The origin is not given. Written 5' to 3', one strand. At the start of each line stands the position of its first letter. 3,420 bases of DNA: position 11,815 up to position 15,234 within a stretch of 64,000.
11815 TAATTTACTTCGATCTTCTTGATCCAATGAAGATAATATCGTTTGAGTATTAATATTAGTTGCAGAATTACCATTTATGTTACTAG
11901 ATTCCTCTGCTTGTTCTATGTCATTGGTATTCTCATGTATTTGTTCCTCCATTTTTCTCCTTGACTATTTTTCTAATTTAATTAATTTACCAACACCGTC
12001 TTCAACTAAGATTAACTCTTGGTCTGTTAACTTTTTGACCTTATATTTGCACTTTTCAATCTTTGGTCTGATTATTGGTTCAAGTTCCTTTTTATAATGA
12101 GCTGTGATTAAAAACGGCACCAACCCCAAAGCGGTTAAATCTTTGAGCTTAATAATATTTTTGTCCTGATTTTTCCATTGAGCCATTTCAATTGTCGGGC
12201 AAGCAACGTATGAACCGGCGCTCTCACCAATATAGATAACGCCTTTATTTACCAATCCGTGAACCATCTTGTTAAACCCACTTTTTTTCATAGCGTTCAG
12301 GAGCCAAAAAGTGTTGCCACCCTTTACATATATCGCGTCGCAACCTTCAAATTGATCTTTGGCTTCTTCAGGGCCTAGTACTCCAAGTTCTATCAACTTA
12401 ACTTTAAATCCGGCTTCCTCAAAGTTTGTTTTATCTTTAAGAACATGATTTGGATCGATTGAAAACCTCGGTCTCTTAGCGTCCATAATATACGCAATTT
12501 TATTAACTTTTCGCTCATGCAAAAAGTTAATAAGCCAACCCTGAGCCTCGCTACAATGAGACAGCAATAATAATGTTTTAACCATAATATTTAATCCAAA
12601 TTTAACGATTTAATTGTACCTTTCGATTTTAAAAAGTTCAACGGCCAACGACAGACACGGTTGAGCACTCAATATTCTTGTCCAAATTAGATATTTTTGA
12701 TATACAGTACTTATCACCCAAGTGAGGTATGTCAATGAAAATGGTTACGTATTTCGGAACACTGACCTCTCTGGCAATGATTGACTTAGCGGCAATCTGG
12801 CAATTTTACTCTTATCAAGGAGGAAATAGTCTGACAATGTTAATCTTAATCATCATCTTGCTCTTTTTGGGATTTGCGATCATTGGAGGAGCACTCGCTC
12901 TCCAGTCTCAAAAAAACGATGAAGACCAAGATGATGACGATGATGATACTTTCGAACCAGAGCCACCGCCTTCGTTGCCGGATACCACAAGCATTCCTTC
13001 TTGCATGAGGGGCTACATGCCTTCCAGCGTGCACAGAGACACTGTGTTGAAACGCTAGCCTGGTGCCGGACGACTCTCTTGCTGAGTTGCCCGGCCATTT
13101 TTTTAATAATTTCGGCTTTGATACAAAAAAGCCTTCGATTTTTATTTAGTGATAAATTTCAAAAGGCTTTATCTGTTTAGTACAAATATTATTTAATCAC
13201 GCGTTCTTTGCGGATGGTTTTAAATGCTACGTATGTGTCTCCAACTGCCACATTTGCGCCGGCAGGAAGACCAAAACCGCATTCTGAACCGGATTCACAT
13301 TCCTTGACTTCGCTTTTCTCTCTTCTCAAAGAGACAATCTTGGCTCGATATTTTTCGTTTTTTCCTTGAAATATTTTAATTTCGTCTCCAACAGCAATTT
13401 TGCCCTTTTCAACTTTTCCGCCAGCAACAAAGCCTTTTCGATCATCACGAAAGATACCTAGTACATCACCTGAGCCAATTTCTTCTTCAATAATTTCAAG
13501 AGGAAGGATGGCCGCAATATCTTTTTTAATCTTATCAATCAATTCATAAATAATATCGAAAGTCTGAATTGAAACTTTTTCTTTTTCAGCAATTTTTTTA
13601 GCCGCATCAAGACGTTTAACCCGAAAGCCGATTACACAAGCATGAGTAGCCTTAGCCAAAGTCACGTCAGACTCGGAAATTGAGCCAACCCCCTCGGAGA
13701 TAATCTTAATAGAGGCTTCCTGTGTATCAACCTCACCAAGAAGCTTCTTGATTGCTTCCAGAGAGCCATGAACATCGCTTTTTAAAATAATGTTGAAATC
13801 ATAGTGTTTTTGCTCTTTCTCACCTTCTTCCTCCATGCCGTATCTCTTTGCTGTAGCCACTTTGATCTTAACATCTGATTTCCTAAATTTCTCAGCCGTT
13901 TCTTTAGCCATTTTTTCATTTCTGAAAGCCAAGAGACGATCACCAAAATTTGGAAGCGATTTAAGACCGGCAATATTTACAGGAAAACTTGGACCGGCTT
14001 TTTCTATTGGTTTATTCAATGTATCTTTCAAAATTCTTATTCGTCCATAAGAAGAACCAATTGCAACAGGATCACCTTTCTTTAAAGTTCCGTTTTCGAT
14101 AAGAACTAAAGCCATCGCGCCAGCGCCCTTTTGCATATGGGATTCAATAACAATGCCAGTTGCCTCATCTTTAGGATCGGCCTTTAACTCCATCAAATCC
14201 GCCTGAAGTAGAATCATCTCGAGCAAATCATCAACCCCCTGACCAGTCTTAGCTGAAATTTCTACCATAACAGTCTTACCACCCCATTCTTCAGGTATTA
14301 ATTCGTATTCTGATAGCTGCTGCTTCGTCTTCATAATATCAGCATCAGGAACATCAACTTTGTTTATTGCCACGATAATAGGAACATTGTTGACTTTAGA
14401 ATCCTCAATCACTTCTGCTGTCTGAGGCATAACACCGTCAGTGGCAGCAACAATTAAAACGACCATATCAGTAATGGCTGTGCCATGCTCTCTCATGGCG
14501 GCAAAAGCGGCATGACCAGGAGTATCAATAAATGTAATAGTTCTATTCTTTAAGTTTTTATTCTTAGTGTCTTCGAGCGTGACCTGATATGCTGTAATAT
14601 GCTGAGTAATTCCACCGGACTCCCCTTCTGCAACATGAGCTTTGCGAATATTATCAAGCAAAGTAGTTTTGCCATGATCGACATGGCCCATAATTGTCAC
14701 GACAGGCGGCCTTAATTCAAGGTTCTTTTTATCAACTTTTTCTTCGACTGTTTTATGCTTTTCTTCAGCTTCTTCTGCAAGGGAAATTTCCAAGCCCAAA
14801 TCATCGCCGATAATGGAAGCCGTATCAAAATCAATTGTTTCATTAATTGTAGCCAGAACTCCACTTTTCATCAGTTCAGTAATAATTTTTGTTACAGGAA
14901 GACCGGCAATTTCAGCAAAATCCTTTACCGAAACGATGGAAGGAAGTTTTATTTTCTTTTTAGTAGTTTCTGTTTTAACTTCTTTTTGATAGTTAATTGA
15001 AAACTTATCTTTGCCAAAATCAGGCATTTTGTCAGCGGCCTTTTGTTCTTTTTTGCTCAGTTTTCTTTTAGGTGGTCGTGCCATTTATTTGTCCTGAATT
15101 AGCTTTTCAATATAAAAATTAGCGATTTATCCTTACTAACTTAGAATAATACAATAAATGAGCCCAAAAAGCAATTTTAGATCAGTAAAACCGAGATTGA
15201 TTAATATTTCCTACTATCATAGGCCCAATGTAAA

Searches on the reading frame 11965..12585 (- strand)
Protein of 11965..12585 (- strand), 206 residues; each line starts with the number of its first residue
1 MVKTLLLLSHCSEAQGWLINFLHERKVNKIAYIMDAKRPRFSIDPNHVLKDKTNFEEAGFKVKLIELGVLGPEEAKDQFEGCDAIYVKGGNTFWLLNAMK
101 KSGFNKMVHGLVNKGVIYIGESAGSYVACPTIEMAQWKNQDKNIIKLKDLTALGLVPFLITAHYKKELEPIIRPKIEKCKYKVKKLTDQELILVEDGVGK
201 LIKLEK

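Call 90: search_protein_families(library=pfam, proteins=[window:11965-12585:-], max_evalue=0.0001)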
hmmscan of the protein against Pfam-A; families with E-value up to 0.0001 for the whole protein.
window:11965-12585:- (206 aa): 1 family
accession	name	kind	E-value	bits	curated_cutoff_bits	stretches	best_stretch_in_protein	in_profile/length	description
PF03575.23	Peptidase_S51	-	3e-28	99.4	23.9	1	11-197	15-201/206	Peptidase family S51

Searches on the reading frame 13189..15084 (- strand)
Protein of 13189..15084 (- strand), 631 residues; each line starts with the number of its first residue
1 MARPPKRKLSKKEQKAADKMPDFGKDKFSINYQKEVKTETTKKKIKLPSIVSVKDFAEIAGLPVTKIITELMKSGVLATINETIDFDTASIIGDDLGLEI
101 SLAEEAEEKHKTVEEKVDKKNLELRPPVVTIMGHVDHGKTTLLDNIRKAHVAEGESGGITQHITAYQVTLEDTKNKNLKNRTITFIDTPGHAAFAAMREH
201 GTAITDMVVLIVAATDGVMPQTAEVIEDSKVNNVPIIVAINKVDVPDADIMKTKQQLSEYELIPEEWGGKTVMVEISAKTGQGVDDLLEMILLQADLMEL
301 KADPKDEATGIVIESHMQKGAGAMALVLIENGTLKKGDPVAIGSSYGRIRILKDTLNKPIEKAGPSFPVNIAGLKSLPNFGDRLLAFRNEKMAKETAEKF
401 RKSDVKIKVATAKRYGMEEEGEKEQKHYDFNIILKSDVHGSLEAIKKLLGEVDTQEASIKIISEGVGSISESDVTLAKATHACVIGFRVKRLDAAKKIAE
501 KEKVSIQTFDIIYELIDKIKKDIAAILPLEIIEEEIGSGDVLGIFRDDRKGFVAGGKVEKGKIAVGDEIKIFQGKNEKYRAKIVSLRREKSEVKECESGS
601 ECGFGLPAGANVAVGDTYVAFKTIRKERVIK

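Call 90: search_protein_families(library=pfam, proteins=[window:13189-15084:-], max_evalue=0.0001)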
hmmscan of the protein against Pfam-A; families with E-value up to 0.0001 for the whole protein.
window:13189-15084:- (631 aa): 9 families
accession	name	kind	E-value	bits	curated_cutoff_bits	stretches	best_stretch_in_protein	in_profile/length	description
PF00009.33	GTP_EFTU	-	1e-35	123.5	26.5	1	129-292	6-183/188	Elongation factor Tu GTP binding domain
PF11987.13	IF-2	-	1.6e-32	112.3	27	1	414-520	9-117/117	Translation-initiation factor 2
PF22042.2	EF-G_D2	-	7.1e-26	90.6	27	1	307-385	1-82/84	Elongation factor G domain 2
PF03144.31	GTP_EFTU_D2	-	1.1e-12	48.6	30.3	1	551-617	1-71/73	Elongation factor Tu domain 2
PF04760.21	IF2_N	-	7.7e-11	42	25.3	1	51-98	4-52/53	Translation initiation factor IF-2, N-terminal region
PF01926.29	MMR_HSR1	-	1e-09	39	21.9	1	129-242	2-113/113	50S ribosome-binding GTPase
PF00025.27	Arf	-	1.2e-06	28.6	22.3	1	129-291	17-170/174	ADP-ribosylation factor family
PF00071.28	Ras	-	3e-05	24.1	21.6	1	130-292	3-157/162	Ras family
PF08477.19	Roc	-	3.4e-05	24.5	27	1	129-244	2-119/119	Ras of Complex, Roc, domain of DAPkinase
